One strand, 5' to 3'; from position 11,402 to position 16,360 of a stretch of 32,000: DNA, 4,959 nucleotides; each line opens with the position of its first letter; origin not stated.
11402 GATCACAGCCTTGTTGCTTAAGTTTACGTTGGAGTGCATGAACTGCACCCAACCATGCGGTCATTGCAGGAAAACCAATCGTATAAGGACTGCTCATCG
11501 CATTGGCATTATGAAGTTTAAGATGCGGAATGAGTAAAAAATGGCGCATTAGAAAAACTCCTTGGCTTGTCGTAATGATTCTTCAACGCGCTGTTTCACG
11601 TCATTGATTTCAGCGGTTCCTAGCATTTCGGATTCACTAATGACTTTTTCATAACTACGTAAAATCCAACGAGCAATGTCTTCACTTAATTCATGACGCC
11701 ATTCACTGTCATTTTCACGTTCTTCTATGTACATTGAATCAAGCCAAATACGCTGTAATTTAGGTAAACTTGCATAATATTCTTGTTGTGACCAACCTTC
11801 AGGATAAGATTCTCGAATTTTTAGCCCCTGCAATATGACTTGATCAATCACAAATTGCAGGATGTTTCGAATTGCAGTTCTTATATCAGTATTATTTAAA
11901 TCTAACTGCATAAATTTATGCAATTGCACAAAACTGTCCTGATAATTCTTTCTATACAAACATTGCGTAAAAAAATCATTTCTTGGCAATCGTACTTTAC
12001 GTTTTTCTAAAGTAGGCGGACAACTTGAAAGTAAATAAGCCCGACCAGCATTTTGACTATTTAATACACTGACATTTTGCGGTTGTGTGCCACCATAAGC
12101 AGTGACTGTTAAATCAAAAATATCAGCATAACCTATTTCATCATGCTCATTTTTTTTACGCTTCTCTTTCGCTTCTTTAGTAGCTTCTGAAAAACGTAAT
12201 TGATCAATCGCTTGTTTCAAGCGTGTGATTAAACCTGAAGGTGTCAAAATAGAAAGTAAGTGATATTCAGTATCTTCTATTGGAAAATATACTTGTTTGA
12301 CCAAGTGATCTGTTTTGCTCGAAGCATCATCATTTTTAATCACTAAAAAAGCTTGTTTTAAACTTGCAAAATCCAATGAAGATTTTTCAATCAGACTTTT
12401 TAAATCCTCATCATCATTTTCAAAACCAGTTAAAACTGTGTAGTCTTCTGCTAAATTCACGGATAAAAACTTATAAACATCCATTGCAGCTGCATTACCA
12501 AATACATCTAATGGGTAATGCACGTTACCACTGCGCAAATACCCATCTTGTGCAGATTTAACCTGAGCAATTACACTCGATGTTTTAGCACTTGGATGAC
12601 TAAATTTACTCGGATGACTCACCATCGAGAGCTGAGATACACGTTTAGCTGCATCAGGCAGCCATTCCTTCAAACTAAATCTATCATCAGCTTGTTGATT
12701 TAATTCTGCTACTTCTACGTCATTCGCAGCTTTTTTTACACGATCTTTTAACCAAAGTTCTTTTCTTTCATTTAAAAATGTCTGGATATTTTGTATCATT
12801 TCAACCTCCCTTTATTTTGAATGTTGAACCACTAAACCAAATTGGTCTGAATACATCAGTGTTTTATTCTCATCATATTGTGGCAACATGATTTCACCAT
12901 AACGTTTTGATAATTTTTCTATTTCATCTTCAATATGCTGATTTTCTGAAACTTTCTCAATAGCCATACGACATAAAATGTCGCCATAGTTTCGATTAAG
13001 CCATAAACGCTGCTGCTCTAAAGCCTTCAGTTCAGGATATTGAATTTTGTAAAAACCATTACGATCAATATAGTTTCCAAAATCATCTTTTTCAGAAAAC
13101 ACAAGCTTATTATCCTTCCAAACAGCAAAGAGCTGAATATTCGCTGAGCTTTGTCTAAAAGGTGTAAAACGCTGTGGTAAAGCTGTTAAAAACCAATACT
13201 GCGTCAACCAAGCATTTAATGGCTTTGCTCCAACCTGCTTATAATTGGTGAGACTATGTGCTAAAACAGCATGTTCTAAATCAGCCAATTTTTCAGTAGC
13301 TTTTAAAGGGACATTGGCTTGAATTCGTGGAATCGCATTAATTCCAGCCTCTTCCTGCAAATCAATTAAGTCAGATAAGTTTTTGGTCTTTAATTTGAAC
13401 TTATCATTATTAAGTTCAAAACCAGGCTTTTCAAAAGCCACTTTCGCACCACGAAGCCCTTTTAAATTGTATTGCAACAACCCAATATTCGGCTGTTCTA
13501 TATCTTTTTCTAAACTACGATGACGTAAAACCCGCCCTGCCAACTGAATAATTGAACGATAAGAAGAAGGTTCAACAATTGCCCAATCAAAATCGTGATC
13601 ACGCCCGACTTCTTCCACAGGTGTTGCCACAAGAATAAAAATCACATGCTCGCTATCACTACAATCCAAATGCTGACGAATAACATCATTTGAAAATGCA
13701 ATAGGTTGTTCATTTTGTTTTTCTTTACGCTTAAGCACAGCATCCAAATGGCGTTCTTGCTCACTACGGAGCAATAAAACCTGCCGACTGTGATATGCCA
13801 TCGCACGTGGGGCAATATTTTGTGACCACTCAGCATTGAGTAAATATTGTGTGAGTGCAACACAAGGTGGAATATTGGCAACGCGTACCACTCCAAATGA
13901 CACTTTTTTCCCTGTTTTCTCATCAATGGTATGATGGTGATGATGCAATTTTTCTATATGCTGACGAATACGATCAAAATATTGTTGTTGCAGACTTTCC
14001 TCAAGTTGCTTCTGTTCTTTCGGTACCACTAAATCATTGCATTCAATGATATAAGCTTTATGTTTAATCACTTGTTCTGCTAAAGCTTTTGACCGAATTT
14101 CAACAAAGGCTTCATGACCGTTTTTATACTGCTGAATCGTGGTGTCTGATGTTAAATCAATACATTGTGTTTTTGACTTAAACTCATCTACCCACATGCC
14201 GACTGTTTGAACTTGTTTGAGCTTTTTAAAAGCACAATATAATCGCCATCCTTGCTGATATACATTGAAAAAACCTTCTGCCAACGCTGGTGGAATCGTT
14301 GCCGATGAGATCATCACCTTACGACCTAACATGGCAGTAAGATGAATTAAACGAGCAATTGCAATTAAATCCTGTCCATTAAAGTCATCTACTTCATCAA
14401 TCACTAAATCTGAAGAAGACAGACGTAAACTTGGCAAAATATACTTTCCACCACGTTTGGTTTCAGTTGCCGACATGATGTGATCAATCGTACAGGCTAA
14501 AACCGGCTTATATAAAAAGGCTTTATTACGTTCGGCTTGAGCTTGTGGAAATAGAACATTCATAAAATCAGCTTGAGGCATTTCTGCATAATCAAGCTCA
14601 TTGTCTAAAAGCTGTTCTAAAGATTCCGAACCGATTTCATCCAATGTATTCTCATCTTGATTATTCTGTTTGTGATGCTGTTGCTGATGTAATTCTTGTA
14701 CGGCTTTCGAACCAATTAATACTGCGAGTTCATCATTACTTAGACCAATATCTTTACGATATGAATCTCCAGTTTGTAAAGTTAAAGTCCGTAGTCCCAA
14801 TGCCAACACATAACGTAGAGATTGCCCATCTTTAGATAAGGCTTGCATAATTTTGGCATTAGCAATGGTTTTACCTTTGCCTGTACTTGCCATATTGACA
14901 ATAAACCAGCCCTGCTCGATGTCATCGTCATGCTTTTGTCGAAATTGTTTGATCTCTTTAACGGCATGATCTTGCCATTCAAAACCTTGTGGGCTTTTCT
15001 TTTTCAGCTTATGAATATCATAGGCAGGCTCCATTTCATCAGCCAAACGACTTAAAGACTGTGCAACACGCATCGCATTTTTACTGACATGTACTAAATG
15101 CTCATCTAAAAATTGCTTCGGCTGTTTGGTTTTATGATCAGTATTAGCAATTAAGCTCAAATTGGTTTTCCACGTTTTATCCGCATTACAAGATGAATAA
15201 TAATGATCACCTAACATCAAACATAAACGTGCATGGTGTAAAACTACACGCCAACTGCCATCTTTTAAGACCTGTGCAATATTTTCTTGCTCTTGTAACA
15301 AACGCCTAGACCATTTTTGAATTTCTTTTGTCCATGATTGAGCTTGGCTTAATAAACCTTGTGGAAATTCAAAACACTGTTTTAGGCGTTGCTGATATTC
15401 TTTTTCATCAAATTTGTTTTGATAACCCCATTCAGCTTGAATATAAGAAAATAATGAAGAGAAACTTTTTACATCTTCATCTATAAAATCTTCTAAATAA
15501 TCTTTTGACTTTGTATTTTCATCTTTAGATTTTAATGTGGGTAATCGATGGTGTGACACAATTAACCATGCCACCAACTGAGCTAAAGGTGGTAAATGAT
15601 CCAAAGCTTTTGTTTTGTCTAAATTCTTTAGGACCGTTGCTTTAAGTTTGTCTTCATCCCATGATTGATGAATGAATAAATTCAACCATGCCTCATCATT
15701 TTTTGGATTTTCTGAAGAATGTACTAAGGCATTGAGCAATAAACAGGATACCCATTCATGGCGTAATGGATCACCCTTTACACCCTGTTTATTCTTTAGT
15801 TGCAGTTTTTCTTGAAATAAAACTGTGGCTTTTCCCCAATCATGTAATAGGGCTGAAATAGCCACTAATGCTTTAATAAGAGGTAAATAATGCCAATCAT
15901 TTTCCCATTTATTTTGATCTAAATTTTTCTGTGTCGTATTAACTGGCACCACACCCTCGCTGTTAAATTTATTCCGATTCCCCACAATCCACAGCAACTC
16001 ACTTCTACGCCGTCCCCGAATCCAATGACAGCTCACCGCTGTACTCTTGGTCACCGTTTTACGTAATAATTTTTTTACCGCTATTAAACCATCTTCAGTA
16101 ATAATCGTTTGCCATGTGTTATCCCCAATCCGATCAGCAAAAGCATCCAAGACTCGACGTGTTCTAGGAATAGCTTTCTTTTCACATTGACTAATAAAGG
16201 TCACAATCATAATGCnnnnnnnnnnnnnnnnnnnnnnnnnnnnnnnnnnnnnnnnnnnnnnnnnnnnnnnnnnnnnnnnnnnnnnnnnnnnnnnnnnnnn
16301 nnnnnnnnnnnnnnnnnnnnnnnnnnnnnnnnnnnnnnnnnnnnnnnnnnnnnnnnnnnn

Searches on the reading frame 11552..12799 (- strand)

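Call 7: search_protein_families(library=padloc, proteins=[window:11552-12799:-], max_evalue=1)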
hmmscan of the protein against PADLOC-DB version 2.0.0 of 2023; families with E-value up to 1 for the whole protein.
window:11552-12799:- (416 aa): 4 families
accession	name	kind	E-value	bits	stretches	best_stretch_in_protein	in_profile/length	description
PDLC01627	Cas8f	-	4.5e-117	389.3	1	41-401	2-351/352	CAS-I-F; effector_LS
PDLC01348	Cas8f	-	5.8e-102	339.7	1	40-402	1-348/349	CAS-I-F; effector_LS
PDLC01028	Cas8f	-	8e-68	227.2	1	40-404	2-377/385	CRISPR type I-F/YPEST-associated protein Csy1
PDLC01288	Cas8f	-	4.5e-67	224.7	1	40-405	2-355/362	CAS-I-F; effector_LS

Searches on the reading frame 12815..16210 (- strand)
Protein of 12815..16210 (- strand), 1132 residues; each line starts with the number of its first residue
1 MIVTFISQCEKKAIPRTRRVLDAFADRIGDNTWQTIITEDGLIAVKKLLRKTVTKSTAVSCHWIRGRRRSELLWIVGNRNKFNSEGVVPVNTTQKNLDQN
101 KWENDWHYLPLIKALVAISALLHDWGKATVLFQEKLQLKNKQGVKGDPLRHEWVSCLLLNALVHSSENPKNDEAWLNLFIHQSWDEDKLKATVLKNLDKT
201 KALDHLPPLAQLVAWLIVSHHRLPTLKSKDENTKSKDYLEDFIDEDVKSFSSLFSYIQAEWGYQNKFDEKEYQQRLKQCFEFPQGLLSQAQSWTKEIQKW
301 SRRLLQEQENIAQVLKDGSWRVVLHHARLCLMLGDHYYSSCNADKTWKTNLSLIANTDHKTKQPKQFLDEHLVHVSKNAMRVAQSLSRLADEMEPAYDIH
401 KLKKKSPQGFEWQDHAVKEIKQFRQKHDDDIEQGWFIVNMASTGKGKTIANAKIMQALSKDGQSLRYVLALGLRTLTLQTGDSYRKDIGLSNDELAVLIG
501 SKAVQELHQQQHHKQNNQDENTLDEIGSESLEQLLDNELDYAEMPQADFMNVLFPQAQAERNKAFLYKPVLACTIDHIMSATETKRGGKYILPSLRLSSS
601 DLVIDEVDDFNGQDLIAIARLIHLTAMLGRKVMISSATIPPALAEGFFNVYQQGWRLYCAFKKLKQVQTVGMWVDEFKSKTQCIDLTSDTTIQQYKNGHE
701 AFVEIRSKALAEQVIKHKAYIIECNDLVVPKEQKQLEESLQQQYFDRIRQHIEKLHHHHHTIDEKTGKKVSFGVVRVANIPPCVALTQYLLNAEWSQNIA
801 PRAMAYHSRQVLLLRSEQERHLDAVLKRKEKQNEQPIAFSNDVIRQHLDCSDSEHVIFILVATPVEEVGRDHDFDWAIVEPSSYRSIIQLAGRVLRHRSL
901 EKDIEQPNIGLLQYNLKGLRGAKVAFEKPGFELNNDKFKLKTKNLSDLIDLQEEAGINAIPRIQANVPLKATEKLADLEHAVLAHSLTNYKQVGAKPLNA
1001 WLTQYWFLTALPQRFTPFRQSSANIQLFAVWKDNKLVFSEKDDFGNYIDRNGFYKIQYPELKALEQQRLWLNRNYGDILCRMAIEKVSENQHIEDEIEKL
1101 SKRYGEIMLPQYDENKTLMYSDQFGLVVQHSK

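Call 7: search_protein_families(library=padloc, proteins=[window:12815-16210:-], max_evalue=1)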
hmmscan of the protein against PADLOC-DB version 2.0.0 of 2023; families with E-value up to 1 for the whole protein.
window:12815-16210:- (1132 aa): 25 families
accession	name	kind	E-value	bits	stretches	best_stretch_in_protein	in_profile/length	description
PDLC00941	Cas23f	-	3e-278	924.2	1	1-1126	1-1109/1110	"CRISPR-associated helicase Cas3, subtype I-F/YPEST"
PDLC01286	Cas3f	-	3.3e-261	867.7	1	1-1126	1-978/979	CAS-I-F; effector_G3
PDLC01710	Cas3a1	-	5.4e-79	264.5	1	192-980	13-628/745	Cas3_1_CAS-I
PDLC02033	Cas3fv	-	2e-56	189.7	1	1-100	1-100/951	-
PDLC01762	Cas3b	-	1.5e-25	87.9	3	562-647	325-407/692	-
PDLC01252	Cas3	-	1.8e-23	81.5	1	437-905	2-291/324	CAS-I; effector_G3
PDLC01767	Cas3e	-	7.8e-22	75.5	1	112-1129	65-652/680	-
PDLC00938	Cas3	-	7e-21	72.9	1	438-901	3-324/358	CRISPR-associated helicase Cas3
PDLC01757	Cas3b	-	2.2e-20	70.8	3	527-646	260-363/676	-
PDLC02079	Cas3b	-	7.2e-14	48.9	3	113-195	36-113/691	-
PDLC01761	Cas3b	-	5.2e-13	46.6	3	112-187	42-111/705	-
PDLC02080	Cas3b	-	1e-12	45.4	2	110-164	55-105/709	-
PDLC00940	Cas3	-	1.2e-12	46.4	1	103-290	23-172/178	CRISPR-associated endonuclease Cas3-HD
PDLC01254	Cas3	-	3.9e-10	38.2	1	112-291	29-128/164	CAS-I; effector_G3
PDLC01769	Cas3g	-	1.5e-09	35.1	2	851-897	324-369/836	-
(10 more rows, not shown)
